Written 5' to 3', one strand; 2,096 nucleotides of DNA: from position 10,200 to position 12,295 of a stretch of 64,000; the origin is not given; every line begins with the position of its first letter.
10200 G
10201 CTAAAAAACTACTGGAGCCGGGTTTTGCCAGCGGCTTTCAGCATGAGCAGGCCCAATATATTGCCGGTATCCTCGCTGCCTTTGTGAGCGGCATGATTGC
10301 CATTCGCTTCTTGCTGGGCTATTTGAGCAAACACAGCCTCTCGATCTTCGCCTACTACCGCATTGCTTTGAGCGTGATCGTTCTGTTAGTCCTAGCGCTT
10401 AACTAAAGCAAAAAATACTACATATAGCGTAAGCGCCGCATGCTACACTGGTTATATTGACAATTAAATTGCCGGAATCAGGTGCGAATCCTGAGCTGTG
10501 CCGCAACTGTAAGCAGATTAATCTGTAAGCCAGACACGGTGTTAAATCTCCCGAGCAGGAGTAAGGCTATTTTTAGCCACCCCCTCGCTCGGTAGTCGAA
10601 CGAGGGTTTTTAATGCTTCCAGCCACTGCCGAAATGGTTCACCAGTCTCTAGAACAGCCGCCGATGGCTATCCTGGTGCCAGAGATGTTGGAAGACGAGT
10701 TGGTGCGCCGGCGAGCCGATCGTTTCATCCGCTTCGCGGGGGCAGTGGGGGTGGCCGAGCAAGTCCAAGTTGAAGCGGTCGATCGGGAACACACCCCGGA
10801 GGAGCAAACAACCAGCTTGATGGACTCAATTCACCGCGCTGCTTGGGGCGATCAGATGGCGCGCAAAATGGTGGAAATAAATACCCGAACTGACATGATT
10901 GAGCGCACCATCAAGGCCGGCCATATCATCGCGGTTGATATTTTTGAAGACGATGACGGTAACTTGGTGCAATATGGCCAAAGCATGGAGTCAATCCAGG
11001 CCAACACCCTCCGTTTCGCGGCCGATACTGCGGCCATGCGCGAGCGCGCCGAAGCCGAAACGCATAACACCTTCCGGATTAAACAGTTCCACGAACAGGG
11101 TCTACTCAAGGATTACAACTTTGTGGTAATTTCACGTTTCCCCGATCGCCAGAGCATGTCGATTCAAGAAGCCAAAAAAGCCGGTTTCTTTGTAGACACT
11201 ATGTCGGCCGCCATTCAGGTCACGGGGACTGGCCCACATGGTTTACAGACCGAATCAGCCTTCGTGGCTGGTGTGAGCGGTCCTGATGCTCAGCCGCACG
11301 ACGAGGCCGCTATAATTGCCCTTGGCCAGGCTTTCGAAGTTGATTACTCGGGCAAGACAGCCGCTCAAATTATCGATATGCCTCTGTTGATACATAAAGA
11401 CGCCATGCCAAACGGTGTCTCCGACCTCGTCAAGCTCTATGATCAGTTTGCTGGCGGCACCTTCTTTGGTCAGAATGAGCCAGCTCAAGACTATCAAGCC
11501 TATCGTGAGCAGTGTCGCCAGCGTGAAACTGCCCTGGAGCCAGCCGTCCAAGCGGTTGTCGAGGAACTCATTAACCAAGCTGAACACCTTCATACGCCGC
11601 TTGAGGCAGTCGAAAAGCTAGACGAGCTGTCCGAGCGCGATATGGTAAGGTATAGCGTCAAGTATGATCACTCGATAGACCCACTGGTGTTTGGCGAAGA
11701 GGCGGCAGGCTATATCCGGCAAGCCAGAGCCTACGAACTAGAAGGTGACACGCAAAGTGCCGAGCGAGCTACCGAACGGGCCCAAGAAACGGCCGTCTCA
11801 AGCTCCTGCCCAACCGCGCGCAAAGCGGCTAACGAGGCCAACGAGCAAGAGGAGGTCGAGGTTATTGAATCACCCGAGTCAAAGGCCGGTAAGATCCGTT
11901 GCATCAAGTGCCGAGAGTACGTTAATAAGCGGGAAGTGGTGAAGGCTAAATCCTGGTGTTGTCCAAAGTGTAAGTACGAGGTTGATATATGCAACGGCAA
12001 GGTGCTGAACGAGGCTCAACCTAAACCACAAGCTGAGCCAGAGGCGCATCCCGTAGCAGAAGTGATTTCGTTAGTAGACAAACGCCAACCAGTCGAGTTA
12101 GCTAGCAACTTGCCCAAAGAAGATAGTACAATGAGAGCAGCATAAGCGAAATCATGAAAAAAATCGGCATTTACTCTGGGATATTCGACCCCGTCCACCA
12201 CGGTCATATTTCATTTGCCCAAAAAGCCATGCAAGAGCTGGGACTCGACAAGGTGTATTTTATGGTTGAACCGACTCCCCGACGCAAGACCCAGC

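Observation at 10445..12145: Cobalamin-riboswitch-like leader controlling an uncharacterised 510-aa zinc-ribbon protein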

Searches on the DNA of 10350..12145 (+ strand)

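Call 4: search_rna_families(source=window, start=10350, end=10700, threshold=evalue, max_evalue=10, show_alignments=5)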
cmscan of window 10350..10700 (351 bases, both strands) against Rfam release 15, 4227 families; matches with E-value up to 10: 3.
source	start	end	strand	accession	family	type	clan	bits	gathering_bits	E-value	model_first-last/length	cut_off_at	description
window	10474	10537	+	RF00174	Cobalamin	Cis-reg; riboswitch;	CL00101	34.7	31.5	2.3e-07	47-167/189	no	Cobalamin riboswitch aptamer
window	10579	10691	-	RF00514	His_leader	Cis-reg; leader;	-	21.6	49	0.2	1-126/126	no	Histidine operon leader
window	10522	10694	-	RF02121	FTX_3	Gene; lncRNA;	-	15.5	55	3.1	1-147/147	no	FTX transcript, XIST regulator conserved region 3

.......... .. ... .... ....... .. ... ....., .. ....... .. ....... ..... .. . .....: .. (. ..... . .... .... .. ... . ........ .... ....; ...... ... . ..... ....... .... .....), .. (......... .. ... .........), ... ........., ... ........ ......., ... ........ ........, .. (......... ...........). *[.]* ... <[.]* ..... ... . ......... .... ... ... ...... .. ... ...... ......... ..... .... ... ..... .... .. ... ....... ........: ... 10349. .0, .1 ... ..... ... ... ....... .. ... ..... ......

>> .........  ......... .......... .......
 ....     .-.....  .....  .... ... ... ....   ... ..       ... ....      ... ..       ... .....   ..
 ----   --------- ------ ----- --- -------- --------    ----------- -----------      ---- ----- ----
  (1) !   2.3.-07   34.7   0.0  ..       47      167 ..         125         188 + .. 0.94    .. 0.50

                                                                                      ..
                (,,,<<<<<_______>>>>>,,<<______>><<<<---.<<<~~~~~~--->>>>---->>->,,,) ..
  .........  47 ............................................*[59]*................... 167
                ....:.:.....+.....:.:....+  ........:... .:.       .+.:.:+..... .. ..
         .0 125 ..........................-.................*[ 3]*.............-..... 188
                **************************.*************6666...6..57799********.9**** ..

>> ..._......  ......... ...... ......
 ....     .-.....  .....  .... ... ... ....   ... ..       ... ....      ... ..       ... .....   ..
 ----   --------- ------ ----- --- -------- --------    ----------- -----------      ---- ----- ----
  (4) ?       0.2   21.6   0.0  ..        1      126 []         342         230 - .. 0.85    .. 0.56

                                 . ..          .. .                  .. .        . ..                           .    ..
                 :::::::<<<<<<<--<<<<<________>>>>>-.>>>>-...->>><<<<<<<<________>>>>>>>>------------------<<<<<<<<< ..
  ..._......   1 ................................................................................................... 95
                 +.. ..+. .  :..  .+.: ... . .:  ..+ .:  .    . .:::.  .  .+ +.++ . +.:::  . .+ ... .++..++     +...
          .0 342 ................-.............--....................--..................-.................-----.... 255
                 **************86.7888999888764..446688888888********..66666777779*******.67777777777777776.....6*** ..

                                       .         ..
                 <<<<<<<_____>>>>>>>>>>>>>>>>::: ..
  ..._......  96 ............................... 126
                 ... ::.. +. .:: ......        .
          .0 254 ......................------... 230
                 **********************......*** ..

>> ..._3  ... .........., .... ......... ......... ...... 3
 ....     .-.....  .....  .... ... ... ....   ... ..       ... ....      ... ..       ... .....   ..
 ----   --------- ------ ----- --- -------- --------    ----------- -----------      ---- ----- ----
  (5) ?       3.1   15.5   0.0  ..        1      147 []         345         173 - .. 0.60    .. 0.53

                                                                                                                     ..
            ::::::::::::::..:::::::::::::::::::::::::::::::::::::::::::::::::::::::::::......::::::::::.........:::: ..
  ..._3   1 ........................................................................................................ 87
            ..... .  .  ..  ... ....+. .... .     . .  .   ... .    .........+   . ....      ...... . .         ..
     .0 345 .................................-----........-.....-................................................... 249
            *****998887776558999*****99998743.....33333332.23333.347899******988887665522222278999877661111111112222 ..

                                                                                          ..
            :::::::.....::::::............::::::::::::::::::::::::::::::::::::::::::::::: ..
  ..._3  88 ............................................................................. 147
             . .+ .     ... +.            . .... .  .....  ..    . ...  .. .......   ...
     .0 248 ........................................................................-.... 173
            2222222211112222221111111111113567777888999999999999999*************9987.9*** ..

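Call 16: search_rna_families(sources=[L001, L002, L003, L004, L005, L006, L007, L008, L009, L010, L011, L012, L013, L014, L015, L016, L017, L018, L019, L020], threshold=gathering)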
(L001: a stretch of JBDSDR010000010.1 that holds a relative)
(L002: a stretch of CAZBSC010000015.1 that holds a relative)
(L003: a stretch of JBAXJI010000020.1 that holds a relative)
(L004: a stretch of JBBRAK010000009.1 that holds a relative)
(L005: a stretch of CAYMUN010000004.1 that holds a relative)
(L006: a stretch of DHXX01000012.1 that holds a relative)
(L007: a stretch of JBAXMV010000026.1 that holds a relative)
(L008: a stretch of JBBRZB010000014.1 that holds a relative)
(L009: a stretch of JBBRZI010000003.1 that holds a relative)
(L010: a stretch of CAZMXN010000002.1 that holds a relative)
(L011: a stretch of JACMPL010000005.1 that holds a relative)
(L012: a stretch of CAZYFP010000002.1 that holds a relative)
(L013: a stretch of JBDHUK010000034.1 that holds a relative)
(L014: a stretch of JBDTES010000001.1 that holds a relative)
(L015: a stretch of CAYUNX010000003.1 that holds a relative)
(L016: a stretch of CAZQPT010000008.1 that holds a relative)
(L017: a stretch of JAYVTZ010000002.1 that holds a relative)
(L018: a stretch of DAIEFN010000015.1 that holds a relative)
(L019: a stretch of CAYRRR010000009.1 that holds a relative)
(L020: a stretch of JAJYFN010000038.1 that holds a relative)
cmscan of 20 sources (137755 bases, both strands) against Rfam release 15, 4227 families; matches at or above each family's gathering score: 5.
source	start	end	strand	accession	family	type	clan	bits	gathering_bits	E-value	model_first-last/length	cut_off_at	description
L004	2708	2785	+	RF01689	AdoCbl-II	Cis-reg; riboswitch;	CL00101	39.1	36.5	2e-05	1-81/81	no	AdoCbl-II (Cobalamin/B12) riboswitch aptamer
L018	2326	2487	+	RF00174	Cobalamin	Cis-reg; riboswitch;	CL00101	37.2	31.5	1.7e-05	1-189/189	no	Cobalamin riboswitch aptamer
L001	2864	2954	+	RF00174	Cobalamin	Cis-reg; riboswitch;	CL00101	34.3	31.5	0.00011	47-167/189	no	Cobalamin riboswitch aptamer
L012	2752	2902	+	RF00174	Cobalamin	Cis-reg; riboswitch;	CL00101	32.3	31.5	0.00043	1-189/189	no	Cobalamin riboswitch aptamer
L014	2675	2792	+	RF00174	Cobalamin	Cis-reg; riboswitch;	CL00101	31.8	31.5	0.00059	1-189/189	no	Cobalamin riboswitch aptamer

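Call 43: build_rna_model(alignment_id=A3, structure=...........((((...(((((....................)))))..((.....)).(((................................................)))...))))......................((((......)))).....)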
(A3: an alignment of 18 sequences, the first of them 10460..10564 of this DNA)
Model R1 built from alignment A3 (18 sequences, 162 columns); structure: as given.
model positions 114; base pairs 18; branch points 3; effective number of sequences 2.09; information 0.591 bits per position. Calibrated on 0.2 Mb of random sequence (short: E-values are rough).
structure used (alignment columns):
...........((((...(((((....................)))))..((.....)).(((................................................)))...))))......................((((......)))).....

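Call 44: search_with_rna_model(model_id=R1, sources=[window, L001, L002, L003, L004, L005, L006, L007, L008, L009, L010, L011, L012, L013, L014, L015, L016, L017, L018, L019, L020, L022, L023, L024], max_evalue=1, make_alignment=true)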
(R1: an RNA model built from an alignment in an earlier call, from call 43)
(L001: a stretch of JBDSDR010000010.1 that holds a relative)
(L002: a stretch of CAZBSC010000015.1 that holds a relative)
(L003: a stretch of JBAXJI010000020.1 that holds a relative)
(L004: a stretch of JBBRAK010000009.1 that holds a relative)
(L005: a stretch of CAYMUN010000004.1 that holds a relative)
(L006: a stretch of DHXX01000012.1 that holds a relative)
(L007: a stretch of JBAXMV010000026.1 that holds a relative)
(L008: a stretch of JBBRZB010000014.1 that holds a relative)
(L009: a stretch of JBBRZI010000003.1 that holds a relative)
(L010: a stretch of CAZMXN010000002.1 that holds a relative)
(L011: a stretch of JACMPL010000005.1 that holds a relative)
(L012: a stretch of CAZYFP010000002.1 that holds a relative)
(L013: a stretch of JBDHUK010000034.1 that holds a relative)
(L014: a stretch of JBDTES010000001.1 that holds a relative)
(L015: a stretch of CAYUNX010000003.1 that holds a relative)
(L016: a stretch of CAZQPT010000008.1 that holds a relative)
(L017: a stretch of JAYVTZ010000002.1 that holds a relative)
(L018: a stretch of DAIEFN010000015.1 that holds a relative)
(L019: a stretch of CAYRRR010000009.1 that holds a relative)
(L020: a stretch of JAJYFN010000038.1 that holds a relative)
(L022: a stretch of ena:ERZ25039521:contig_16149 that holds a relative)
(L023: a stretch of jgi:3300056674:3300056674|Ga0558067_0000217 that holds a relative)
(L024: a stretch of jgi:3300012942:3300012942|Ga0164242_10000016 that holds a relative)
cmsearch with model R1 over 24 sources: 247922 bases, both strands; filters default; matches with E-value up to 1: 25.
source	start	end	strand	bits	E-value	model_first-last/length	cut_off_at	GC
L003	2826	2939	+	113.9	5.2e-24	1-114/114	no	0.42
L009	2759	2879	+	112.6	1e-23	1-114/114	no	0.46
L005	2774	2886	+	111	2.4e-23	1-114/114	no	0.53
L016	2887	2996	+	107.2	1.8e-22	1-114/114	no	0.48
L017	2832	2941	+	106.8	2.2e-22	1-114/114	no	0.47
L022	6838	6950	+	106.5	2.6e-22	1-114/114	no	0.45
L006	2746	2865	+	105.9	3.6e-22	1-114/114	no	0.47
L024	6847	6957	+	103.9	1e-21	1-114/114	no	0.48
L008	2777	2896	+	103.2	1.6e-21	1-114/114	no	0.43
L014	2689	2799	+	102.9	1.8e-21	1-114/114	no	0.47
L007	2836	2944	+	101.3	4.3e-21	1-114/114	no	0.48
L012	2777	2911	+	99.3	1.2e-20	1-114/114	no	0.47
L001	2850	2955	+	98.9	1.5e-20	1-114/114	no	0.46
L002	2843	2959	+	98.6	1.8e-20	1-114/114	no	0.46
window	10460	10564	+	93.8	2.3e-19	1-114/114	no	0.47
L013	787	915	+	93.3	3e-19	1-114/114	no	0.5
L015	2720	2919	+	88.9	3.1e-18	1-114/114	no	0.44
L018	2354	2468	+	83.7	5e-17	1-114/114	no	0.46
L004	2712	2817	+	78.9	6.5e-16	1-114/114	no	0.53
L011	2735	2888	+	78.8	6.7e-16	1-114/114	no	0.43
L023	6870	6979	+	73.3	1.3e-14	1-114/114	no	0.49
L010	2610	2708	+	49.7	3.6e-09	1-114/114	no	0.56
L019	2678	2780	+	49.6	3.8e-09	1-114/114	no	0.41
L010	2817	2876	+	24.7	0.0021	1-114/114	no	0.45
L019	2792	2875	+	21.4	0.013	1-114/114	no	0.43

Alignment A4: 25 matches aligned to the model, 275 columns, each read 5' to 3' on its own strand. Consensus structure (alignment columns), stored with it:
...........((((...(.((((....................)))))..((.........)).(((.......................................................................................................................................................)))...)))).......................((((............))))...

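Call 46: search_with_rna_model(model_id=R1, sources=[L025, L026, L027, L028, L029, L030, L031, L032, L033, L034, L035, L036, L037, L038, L039, L040, L041, L042, L043, L044, L045, L046, L047, L048, L049, L050, L051, L052, L053, L054, L055, L056, L057, L058, L059, L060, L061, L062, L063, L064, L065, L066, L067, L068, L069, L070, L071, L072, L073, L074, L075, L076, L077, L078, L079, L080, L081, L082, L083, L084, L085, L086, L087, L088, L089, L090, L091, L092, L093, L094, L095, L096, L097, L098, L099, L100, L101, L102, L103, L104], max_evalue=0.01)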
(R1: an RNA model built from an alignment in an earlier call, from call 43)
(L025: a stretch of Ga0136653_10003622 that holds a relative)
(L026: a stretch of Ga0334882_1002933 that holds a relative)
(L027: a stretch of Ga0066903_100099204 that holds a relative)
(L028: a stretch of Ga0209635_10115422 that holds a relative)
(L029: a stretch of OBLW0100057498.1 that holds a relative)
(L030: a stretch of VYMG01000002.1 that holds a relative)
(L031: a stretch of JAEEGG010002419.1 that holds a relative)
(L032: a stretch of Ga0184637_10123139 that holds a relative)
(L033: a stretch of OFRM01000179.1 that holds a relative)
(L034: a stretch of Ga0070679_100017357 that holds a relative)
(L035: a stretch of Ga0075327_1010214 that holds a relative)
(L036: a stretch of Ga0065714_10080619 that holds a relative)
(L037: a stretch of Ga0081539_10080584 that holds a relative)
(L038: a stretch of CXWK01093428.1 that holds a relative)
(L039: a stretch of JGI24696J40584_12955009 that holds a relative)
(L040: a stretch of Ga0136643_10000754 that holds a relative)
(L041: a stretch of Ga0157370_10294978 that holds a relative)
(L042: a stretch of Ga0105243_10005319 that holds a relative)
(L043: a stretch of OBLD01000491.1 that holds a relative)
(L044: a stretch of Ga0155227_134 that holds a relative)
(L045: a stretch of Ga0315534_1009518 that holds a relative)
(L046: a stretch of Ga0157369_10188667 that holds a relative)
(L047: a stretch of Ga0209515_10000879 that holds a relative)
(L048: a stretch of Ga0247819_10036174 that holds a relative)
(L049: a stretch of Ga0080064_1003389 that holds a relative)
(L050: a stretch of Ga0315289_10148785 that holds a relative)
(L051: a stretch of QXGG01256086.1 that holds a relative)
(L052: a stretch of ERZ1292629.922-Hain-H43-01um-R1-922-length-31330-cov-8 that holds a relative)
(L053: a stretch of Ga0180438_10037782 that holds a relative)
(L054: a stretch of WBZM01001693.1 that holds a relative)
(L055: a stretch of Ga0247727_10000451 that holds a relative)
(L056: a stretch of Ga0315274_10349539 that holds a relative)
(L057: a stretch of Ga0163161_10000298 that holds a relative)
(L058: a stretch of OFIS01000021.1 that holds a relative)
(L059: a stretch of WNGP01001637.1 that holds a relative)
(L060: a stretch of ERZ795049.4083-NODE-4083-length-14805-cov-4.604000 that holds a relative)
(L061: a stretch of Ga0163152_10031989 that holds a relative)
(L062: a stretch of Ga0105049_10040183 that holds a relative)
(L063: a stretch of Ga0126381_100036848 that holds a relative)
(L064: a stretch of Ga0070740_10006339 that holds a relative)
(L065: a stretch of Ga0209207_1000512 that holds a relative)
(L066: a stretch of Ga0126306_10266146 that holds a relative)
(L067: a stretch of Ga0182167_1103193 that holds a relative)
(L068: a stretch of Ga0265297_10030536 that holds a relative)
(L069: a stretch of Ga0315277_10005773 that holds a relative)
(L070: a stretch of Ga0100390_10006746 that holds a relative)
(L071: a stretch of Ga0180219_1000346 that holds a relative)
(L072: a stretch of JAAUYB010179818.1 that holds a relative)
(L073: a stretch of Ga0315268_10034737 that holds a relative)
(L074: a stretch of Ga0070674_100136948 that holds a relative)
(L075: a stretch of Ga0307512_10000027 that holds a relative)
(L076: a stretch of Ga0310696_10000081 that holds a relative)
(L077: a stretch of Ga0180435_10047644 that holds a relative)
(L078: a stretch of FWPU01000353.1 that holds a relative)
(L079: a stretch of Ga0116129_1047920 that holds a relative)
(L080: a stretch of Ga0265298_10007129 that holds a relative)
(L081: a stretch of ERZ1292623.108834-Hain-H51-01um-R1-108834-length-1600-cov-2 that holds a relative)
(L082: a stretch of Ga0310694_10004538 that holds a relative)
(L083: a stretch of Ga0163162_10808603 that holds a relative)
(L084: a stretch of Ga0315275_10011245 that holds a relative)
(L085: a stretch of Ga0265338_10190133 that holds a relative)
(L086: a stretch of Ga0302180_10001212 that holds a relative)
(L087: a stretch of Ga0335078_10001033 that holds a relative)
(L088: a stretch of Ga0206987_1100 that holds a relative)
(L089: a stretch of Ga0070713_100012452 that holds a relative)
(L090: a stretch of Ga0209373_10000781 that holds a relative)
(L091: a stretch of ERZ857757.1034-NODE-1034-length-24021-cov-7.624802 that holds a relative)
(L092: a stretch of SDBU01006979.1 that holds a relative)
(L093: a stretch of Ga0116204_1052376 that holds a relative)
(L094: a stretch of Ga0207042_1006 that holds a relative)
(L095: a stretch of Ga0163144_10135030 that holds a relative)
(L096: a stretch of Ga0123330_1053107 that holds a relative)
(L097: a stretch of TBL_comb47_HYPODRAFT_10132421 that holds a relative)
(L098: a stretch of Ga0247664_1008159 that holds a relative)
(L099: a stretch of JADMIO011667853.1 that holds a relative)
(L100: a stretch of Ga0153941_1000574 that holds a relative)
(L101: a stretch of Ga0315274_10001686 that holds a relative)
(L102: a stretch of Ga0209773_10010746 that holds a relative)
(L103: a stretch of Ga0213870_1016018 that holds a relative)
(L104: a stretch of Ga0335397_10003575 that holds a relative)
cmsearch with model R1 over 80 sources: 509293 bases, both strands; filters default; matches with E-value up to 0.01: 35.
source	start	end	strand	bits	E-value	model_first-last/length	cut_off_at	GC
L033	2520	2655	+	92.5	9.5e-19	1-114/114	no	0.48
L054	5727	5830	+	82.2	2.2e-16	1-114/114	no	0.5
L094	1283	1393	-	68.1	4.1e-13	1-114/114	no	0.56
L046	2080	2167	-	67.4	5.8e-13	21-114/114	5'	0.53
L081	130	268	-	67.1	6.9e-13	1-114/114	no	0.5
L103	751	842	+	65.6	1.5e-12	1-114/114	no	0.5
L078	6892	7033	-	65.6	1.6e-12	1-114/114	no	0.43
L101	575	702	+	64.2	3.3e-12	1-114/114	no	0.55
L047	5075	5183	-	62.2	9.2e-12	1-114/114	no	0.54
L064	5926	6043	+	61.9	1.1e-11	1-114/114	no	0.5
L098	1812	1930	-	60.9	1.9e-11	1-114/114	no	0.55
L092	8524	8620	+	56.9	1.6e-10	1-114/114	no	0.45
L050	245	339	+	55.6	3.2e-10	1-114/114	no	0.46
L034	6860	6966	-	55.3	3.8e-10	1-114/114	no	0.5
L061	3936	4048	-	53.9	7.8e-10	1-114/114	no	0.48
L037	1597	1711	+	51.3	3.2e-09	1-114/114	no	0.43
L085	137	289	-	50.2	5.7e-09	1-114/114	no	0.43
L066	1061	1169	-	49.9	6.8e-09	1-114/114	no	0.46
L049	10872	10967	-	49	1.1e-08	1-114/114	no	0.44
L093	937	1058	-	48.8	1.2e-08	1-114/114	no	0.37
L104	1523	1622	-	47.4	2.5e-08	1-114/114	no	0.46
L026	4708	4807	-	45.9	5.4e-08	1-114/114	no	0.52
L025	5253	5372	+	40.3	1.1e-06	1-114/114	no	0.64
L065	2967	3033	+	40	1.3e-06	15-82/114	no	0.61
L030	5770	5876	+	39.2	2e-06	1-114/114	no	0.57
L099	1218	1289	-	39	2.2e-06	14-83/114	no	0.68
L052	3680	3815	+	38.5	2.8e-06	1-114/114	no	0.5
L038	1146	1231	-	38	3.8e-06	1-114/114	no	0.55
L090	2910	3041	-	37.5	4.9e-06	1-114/114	no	0.4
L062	382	451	+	36.4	8.9e-06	19-79/114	no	0.47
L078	7845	7942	-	35.8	1.2e-05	1-114/114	no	0.47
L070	6543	6676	-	32.9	5.5e-05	1-114/114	no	0.51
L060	13738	13882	+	32.8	5.9e-05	1-114/114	no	0.34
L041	636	809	-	27.6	0.00096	1-114/114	no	0.62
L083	889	990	-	25.4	0.0031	1-114/114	no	0.45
